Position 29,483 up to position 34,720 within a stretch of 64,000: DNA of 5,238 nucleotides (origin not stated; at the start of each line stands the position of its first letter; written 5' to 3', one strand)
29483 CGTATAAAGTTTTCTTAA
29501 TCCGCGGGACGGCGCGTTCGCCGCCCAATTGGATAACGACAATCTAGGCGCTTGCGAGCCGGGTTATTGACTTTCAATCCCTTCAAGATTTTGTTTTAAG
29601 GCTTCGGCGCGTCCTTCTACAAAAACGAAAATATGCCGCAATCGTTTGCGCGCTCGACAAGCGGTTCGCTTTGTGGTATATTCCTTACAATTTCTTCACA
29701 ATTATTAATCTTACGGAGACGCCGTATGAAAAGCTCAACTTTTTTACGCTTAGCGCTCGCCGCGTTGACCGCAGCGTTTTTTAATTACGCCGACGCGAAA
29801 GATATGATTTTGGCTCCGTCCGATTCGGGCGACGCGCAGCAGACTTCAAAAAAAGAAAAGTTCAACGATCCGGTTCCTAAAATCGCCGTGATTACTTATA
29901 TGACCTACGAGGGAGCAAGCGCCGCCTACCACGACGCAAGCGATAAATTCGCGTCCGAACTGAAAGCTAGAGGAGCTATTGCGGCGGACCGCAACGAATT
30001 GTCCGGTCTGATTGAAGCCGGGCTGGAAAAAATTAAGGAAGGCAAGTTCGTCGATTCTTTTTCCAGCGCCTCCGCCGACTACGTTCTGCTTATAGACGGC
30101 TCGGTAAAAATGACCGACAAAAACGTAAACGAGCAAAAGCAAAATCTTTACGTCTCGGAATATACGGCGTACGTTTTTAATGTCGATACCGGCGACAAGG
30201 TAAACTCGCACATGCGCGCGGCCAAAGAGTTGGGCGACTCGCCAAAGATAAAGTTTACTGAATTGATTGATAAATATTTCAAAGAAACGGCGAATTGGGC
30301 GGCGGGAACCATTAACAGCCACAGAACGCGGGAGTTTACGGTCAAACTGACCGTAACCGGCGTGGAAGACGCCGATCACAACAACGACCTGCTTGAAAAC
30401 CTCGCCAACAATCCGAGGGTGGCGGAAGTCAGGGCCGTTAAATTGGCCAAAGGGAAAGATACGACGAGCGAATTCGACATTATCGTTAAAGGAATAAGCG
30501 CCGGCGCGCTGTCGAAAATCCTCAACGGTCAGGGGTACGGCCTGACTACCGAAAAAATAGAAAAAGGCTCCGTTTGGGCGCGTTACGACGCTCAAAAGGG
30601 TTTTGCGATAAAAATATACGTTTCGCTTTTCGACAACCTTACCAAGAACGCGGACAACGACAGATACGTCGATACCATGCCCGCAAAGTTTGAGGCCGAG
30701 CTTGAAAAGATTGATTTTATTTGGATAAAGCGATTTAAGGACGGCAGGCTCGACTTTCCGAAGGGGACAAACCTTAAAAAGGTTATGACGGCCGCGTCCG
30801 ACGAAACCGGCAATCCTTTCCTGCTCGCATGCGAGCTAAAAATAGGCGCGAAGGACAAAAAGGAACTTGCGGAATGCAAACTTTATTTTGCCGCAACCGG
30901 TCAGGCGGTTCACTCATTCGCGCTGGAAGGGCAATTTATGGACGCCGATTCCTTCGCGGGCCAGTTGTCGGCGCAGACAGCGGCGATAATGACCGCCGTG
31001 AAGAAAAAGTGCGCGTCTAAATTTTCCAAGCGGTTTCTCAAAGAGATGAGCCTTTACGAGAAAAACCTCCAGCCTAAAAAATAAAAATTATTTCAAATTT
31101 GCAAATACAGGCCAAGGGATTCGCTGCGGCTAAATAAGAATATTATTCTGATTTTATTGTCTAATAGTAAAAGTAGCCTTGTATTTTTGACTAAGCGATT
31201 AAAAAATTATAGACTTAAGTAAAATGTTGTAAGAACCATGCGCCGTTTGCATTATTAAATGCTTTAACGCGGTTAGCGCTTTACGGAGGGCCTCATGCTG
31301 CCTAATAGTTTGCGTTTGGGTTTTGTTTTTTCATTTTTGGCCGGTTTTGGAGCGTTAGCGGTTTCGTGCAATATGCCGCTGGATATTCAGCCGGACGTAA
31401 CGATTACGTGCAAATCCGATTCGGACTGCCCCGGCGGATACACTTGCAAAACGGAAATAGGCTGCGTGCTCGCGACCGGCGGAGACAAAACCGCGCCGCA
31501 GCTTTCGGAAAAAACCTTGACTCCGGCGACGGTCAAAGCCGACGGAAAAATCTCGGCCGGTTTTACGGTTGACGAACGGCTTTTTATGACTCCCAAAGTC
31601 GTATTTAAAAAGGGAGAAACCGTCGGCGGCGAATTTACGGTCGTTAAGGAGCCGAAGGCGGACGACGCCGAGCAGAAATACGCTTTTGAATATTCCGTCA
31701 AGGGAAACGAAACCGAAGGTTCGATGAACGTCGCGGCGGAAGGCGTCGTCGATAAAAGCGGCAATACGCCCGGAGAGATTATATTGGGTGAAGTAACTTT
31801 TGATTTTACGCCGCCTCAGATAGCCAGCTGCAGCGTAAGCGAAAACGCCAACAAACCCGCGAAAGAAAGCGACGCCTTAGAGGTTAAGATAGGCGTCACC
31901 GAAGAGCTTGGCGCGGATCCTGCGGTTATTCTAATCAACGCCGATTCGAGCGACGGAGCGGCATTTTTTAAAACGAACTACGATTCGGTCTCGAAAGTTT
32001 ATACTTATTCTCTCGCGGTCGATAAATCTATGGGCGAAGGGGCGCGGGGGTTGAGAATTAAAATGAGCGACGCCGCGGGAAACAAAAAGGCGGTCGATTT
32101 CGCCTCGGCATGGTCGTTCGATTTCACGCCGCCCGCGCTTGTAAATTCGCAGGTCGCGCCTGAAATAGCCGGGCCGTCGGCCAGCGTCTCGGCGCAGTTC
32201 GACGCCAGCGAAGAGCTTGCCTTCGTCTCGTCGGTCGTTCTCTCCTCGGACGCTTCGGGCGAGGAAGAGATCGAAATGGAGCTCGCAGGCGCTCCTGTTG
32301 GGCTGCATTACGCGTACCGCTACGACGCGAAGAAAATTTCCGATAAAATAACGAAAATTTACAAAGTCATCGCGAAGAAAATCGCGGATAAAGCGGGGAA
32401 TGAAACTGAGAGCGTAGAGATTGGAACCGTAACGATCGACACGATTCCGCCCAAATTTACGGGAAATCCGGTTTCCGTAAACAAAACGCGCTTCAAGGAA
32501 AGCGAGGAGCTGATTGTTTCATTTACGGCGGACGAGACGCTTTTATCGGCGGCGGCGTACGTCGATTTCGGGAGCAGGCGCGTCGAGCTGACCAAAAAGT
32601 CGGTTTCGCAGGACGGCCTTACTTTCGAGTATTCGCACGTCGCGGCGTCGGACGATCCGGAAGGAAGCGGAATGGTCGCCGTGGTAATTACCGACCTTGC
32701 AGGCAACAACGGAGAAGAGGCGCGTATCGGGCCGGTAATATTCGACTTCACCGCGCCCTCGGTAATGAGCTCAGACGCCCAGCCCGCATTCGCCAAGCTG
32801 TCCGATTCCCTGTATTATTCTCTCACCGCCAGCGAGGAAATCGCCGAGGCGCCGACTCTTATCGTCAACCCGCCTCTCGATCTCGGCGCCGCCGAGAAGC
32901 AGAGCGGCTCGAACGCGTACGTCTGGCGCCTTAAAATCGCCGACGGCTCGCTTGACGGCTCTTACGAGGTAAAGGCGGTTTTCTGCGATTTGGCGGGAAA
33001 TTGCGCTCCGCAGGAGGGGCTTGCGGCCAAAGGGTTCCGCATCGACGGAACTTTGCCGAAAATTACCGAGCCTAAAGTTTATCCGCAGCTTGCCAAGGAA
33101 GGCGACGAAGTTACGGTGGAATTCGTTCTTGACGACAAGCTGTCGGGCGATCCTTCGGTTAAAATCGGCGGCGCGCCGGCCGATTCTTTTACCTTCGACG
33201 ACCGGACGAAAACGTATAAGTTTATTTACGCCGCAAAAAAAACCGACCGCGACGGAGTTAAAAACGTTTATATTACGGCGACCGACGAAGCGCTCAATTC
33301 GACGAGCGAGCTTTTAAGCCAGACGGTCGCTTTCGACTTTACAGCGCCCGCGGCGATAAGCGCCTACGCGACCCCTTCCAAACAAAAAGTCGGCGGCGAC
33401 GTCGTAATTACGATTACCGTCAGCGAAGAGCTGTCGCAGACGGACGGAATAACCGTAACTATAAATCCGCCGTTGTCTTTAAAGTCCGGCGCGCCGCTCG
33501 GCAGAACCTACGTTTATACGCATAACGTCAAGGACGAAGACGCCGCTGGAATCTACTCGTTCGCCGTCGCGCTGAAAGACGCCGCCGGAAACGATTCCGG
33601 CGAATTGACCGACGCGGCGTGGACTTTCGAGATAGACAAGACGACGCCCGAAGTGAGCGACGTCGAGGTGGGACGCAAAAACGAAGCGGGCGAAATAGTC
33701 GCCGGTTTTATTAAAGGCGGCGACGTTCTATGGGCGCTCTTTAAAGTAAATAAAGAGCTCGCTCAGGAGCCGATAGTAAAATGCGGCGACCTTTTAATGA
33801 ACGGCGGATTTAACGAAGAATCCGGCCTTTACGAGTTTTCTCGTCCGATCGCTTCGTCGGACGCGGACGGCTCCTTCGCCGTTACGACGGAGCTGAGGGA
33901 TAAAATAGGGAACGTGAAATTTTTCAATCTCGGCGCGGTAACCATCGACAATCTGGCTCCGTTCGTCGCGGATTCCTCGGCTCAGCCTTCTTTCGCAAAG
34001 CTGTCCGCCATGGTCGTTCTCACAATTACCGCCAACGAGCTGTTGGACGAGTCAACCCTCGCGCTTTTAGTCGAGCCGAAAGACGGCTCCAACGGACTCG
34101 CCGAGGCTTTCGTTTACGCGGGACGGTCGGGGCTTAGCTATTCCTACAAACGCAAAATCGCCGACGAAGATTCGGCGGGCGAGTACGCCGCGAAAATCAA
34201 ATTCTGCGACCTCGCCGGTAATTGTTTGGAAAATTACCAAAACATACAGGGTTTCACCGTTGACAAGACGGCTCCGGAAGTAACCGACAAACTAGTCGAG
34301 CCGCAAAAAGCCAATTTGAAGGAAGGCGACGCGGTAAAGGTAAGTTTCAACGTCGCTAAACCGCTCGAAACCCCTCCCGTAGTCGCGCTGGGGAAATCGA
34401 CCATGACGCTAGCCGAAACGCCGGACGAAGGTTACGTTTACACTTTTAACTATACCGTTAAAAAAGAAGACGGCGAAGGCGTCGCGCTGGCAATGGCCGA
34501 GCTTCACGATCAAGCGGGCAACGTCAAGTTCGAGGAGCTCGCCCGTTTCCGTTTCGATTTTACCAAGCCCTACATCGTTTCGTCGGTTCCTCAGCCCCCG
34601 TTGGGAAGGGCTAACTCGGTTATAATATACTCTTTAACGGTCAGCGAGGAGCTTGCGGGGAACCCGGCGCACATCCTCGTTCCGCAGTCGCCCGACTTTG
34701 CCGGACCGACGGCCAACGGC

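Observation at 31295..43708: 4137-aa giant surface protein: >25 Ig-like domains, a Kelch propeller and four PPC-like Cys-containing domains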

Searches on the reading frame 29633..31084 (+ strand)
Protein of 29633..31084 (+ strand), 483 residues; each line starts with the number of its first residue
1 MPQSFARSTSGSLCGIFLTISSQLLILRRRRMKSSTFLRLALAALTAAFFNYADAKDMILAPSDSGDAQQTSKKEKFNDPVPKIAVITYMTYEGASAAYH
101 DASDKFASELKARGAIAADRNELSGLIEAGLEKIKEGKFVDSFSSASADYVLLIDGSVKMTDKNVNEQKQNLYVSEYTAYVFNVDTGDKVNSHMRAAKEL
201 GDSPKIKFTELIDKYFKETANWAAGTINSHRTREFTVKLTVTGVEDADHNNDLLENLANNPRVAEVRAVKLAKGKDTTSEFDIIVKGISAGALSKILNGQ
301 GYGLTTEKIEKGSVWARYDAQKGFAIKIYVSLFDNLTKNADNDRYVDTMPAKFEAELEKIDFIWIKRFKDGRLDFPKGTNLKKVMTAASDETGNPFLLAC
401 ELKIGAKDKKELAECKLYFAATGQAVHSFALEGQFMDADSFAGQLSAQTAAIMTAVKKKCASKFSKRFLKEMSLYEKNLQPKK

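Call 5: search_protein_families(library=pfam, proteins=[window:29633-31084:+], max_evalue=0.01)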
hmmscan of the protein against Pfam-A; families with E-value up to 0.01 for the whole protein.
window:29633-31084:+ (483 aa): 0 families

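Call 6: search_protein_families(library=ncbifam, proteins=[window:29633-31084:+], max_evalue=0.01)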
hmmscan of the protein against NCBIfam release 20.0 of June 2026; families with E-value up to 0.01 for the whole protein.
window:29633-31084:+ (483 aa): 0 families

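Call 36: find_homologous_proteins(query=window:29726-31081:+, max_evalue=0.01)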
Query window:29726-31081:+ (452 aa): 1 proteins with E <= 0.01 among 8000 candidates.
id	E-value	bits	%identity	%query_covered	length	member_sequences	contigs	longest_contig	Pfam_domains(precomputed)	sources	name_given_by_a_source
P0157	2.2e-292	987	100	100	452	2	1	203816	-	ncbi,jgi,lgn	-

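Call 37: find_encoding_contigs(protein=P0157, flank=10000, max_places=4)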
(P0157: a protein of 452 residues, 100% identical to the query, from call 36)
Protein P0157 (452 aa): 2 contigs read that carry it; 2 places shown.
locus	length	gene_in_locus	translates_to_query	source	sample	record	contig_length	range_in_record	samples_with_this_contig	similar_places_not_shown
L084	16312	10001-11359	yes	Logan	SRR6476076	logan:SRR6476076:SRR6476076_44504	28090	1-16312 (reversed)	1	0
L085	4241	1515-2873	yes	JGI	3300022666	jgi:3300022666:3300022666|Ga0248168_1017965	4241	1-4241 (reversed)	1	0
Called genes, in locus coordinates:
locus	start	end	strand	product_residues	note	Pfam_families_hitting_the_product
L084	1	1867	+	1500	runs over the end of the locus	-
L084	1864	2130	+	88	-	PF16256:DUF4911 (weak)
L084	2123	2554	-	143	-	PF05154:TM2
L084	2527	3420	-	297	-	-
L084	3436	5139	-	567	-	PF07837:FTCD_N, PF02971:FTCD, PF04961:FTCD_C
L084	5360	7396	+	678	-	PF02705:K_trans, PF22776:K_trans_C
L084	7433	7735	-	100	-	PF00111:Fer2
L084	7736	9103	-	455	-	PF01882:DUF58, PF13519:VWA_2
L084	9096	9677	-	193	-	PF00265:TK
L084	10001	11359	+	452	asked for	-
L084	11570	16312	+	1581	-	?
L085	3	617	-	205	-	?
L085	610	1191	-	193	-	PF00265:TK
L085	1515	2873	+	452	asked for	-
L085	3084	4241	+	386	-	?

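Call 38: list_cluster_members(proteins=[P0157])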
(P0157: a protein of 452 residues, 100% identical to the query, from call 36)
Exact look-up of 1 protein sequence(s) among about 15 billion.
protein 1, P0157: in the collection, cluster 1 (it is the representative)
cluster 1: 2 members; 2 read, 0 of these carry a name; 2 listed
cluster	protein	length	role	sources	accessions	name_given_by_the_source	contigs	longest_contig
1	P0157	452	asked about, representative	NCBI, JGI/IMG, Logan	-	-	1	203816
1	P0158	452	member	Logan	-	-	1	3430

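Call 81: search_protein_families(library=phrogs, proteins=[window:29726-31084:+], max_evalue=0.1)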
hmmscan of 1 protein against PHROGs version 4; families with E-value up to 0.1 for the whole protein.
window:29726-31084:+ (452 aa): 1 family
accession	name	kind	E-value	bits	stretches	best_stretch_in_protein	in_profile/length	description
phrog_37918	-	unknown function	0.079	13.8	0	147-215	99-166/168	-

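Call 82: search_solved_structures(query=window:29726-31081:+, max_evalue=1)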
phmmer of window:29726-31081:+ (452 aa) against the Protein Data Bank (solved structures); distinct sequences matched with E-value up to 1: 2.
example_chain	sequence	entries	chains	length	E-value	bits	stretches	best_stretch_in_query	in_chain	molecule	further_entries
8joj_A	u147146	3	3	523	0.38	12.8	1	242-295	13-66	3-ketosteroid dehydrogenase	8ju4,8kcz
8jbz_AAA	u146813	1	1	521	0.67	12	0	243-295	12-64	3-ketosteroid dehydrogenase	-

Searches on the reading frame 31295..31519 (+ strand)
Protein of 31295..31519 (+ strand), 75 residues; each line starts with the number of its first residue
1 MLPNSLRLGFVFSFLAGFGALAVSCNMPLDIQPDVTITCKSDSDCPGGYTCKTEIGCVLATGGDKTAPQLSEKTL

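Call 12: search_protein_families(library=pfam, proteins=[window:31295-31519:+], max_evalue=5)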
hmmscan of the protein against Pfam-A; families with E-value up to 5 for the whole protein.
seq(75 aa): 5 families
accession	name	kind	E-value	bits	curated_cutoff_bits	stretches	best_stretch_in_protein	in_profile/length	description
PF00299.24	Squash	-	0.0012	19.2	22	1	33-57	4-28/29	Squash family serine protease inhibitor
PF14625.12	Lustrin_cystein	-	0.0028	18.4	27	1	30-53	10-35/46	Lustrin, cysteine-rich repeated domain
PF00095.26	WAP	-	0.0082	16.9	20.8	1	32-51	10-29/41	WAP-type (Whey Acidic Protein) 'four-disulfide core'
PF23416.1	DUF7107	-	0.019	15.7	24.6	1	35-55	25-45/48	Domain of unknown function (DUF7107)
PF07127.16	Nodulin_late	-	0.48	11.3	30.4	1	35-58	26-49/54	Late nodulin domain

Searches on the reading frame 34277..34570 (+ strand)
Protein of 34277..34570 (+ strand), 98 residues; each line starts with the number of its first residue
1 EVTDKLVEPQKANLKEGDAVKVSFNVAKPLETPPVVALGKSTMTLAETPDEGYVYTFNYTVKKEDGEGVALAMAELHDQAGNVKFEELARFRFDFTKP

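Call 49: search_solved_structures(query=A3, max_evalue=1)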
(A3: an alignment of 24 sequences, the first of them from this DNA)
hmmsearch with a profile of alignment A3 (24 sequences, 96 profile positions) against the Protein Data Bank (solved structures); distinct sequences matched with E-value up to 1: 19.
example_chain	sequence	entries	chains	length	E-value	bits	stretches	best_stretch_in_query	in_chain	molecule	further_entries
2yn3_A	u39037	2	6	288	1.6e-08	38.1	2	36-94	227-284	PUTATIVE INNER MEMBRANE PROTEIN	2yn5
8cka_A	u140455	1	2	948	0.044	17.4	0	61-96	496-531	Hexagonally packed intermediate-layer surface protein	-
4m03_A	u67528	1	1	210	0.049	17.3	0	64-96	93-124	Serine-rich adhesin for platelets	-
3isy_A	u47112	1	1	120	0.082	16.6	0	44-90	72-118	Intracellular proteinase inhibitor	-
9qvx_A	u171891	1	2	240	0.37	14.5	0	6-58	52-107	Proteasome subunit alpha type-6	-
8qys_G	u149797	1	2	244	0.37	14.5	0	6-58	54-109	Proteasome subunit alpha type-6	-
8qz9_G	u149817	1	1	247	0.38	14.5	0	6-58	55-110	Proteasome subunit alpha type-6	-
8ysx_R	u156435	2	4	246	0.38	14.5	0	6-58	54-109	Proteasome subunit alpha type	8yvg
1iru_A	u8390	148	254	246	0.38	14.4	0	6-58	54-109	20S proteasome | PROTEASOME SUBUNIT ALPHA TYPE-6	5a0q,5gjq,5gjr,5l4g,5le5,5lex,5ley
4r3o_A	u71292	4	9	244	0.39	14.4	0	6-58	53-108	Proteasome subunit alpha type-6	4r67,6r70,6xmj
22mm_G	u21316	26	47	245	0.39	14.4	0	6-58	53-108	Proteasome subunit alpha type-6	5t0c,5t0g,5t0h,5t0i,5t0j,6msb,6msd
7awe_A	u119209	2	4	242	0.39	14.4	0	6-58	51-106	Proteasome subunit alpha type-6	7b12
5vfo_G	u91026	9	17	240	0.41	14.4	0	6-58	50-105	Proteasome subunit alpha type-6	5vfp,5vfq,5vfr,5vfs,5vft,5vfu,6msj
5iuc_A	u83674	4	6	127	0.41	14.3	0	64-94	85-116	Platelet binding protein GspB | Platelet binding protein GspB - Siglec domain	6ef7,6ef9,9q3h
5irb_A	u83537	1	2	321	0.45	14.2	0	63-94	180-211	RTX-adhesin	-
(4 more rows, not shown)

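Call 89: search_protein_families(library=pfam, alignment_id=A3, max_evalue=0.01)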
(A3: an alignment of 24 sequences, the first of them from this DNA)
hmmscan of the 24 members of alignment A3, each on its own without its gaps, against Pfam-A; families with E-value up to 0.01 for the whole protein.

A. member 1, seq(98 aa): 0 families

B. families by the number of members that match (of 24 scanned): 5 families
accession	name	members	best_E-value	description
PF19077.6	Big_13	5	1.3e-05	Bacterial Ig-like domain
PF09134.16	Invasin_D3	1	0.0054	Invasin, domain 3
PF13754.12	Big_3_4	1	0.0065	Domain of unknown function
PF17963.7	Big_9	1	0.0074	Bacterial Ig domain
PF12245.14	Big_3_2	1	0.0083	Bacterial Ig-like domain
